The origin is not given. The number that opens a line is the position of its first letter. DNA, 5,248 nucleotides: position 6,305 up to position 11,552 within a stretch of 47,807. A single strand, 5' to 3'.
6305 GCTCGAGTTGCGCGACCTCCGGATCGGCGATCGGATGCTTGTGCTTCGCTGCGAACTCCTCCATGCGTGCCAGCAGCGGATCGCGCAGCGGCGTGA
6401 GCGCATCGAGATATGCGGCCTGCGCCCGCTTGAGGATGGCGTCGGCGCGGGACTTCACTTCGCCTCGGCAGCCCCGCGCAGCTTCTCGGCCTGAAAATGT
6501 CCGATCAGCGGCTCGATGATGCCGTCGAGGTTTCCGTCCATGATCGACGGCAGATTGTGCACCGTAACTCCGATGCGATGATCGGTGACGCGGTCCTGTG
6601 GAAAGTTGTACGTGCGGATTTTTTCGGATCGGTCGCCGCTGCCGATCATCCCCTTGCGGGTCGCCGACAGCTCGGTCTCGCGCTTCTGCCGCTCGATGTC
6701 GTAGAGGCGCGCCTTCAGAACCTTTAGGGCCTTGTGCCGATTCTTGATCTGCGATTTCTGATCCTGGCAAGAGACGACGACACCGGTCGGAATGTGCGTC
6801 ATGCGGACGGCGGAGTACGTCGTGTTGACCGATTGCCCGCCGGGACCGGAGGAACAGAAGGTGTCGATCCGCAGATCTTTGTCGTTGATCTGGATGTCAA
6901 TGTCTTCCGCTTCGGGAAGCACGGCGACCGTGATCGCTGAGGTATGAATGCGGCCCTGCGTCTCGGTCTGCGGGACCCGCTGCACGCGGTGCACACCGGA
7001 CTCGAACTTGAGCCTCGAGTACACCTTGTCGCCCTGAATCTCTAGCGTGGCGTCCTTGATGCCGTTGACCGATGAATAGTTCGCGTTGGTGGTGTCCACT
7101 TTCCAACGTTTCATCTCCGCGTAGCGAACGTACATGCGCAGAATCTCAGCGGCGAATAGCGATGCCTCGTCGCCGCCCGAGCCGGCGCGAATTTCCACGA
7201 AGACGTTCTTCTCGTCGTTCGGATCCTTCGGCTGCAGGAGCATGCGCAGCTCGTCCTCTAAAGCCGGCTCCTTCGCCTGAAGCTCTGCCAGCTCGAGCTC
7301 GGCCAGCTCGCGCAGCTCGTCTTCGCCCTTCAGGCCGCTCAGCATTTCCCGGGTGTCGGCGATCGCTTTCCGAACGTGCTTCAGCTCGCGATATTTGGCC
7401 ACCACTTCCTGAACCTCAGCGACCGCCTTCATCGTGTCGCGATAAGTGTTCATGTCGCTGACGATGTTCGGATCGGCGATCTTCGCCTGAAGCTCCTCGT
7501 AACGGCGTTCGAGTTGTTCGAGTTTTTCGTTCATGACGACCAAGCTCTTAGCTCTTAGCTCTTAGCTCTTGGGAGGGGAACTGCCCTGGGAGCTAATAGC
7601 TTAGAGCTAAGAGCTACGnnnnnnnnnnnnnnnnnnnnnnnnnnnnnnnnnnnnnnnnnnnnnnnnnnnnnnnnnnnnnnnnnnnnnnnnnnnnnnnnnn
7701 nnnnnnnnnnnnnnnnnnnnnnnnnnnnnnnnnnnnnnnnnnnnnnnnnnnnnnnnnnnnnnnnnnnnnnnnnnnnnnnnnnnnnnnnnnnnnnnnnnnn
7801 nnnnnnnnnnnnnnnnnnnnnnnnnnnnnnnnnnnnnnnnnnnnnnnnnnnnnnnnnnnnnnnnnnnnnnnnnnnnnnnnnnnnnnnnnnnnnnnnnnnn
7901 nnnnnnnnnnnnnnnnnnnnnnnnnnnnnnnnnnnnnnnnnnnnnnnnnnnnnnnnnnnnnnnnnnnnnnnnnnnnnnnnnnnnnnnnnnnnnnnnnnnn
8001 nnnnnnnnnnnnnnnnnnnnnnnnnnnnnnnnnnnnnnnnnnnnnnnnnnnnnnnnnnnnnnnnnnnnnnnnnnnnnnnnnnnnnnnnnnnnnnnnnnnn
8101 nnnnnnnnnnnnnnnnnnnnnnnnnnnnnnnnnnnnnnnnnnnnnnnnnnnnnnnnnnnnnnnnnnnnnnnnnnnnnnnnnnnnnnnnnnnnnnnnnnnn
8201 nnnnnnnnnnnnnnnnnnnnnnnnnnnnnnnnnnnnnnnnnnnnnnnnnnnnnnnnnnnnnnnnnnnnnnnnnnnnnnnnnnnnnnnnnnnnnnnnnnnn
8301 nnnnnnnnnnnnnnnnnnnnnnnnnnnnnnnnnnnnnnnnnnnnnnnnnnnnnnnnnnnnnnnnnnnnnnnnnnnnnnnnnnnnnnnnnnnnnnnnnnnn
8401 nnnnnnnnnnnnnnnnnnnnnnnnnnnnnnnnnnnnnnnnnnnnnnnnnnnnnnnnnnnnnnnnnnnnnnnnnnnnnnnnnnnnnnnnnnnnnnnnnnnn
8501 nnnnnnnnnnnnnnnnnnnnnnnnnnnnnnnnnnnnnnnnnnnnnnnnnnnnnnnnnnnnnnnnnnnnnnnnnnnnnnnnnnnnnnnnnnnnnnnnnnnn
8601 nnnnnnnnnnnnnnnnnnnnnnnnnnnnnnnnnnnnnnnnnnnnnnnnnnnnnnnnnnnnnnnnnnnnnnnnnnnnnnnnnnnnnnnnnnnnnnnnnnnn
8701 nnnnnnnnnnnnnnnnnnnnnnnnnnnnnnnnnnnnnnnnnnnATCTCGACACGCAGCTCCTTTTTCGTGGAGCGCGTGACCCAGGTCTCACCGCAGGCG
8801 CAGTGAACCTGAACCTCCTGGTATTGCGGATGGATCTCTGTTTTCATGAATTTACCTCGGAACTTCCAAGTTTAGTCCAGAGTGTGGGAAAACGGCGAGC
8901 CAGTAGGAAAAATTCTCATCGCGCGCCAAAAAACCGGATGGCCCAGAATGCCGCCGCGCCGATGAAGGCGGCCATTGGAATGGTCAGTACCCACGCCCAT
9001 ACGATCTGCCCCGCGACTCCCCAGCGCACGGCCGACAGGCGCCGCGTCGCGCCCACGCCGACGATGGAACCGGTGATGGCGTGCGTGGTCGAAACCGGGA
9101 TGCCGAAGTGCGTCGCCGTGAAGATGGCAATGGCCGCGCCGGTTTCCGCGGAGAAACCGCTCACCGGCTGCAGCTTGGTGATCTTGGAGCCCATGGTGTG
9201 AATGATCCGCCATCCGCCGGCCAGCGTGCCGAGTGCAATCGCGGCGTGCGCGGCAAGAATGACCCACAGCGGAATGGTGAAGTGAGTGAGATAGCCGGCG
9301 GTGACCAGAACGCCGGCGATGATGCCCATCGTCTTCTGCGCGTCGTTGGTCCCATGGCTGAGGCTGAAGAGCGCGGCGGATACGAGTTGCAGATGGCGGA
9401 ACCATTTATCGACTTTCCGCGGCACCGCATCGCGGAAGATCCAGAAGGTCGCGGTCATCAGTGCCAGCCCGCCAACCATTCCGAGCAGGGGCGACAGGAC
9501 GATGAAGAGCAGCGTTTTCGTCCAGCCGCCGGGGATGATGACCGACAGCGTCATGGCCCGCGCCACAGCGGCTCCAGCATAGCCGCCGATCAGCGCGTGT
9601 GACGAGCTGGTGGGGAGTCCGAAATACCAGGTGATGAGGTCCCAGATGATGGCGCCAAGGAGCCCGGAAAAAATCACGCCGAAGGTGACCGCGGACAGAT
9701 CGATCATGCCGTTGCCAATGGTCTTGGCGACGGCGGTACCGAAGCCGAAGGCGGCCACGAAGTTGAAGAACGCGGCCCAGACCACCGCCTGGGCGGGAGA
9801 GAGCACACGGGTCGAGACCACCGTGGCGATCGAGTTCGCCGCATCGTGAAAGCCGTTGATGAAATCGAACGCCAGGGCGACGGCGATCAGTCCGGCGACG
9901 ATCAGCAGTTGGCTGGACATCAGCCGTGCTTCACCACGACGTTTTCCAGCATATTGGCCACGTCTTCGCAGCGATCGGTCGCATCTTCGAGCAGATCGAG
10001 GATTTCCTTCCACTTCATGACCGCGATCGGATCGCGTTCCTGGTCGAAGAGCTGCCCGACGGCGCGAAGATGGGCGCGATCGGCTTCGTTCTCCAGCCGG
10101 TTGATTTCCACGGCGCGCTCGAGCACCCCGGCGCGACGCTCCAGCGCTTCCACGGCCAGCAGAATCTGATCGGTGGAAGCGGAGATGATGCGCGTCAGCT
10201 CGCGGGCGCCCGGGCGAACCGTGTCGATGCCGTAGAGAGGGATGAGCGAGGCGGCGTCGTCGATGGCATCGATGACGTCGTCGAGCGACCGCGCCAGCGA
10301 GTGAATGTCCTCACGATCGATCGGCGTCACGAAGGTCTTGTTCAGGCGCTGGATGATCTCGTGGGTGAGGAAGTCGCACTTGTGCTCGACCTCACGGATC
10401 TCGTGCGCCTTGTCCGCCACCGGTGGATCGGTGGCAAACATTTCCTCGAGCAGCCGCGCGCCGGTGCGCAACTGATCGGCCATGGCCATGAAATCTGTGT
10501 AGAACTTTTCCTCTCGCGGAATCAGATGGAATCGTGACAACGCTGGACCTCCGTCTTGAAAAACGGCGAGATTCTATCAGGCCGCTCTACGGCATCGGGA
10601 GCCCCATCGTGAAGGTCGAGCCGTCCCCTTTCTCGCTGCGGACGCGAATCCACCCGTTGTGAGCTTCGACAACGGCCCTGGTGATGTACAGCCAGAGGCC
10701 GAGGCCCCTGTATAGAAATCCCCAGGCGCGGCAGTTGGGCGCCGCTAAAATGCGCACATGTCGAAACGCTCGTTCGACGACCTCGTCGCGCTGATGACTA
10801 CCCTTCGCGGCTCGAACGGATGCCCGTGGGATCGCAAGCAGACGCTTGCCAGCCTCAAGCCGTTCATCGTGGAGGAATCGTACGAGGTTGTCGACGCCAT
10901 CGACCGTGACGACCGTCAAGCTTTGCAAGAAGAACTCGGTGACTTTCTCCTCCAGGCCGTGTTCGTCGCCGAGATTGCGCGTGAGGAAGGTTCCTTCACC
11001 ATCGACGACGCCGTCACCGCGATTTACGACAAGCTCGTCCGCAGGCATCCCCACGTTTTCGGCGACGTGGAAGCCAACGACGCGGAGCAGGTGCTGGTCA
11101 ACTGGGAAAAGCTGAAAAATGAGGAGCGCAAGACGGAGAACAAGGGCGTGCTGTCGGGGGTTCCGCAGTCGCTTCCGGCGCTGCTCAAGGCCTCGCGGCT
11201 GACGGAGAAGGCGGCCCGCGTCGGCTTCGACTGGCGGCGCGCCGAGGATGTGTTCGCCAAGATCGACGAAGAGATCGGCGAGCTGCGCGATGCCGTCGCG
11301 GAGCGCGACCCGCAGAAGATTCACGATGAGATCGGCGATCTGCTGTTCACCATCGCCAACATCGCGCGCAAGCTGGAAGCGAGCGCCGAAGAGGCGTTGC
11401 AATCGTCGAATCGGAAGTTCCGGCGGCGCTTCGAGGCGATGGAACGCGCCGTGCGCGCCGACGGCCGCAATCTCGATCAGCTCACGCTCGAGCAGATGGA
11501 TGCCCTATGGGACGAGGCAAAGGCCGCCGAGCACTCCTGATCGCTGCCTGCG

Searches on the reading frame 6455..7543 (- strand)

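Call 79: search_protein_families(library=pfam, proteins=[window:6455-7543:-], max_evalue=0.00001)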
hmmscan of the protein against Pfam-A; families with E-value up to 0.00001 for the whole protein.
window:6455-7543:- (362 aa): 2 families
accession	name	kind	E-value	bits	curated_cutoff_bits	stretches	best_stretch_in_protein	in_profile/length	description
PF03462.23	PCRF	-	3.9e-72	242.6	24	1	11-206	1-194/194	PCRF domain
PF00472.26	RF-1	-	3.9e-44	149.7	35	1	213-323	1-116/116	RF-1 domain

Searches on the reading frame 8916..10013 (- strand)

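Call 79: search_protein_families(library=pfam, proteins=[window:8916-10013:-], max_evalue=0.00001)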
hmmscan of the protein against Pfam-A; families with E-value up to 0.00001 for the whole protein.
window:8916-10013:- (365 aa): 1 family
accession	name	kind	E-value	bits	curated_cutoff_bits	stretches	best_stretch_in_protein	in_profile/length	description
PF01384.25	PHO4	-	1.8e-96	323.6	33.7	1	53-352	1-350/350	Phosphate transporter family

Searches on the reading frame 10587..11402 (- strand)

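Call 80: search_protein_families(library=pfam, proteins=[window:10587-11402:-], max_evalue=0.00001)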
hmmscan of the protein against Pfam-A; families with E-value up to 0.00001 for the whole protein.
window:10587-11402:- (271 aa): 1 family
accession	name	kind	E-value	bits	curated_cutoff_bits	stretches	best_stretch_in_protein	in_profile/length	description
PF02518.31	HATPase_c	-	5.8e-06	27.2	26.4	0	232-270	71-109/111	Histidine kinase-, DNA gyrase B-, and HSP90-like ATPase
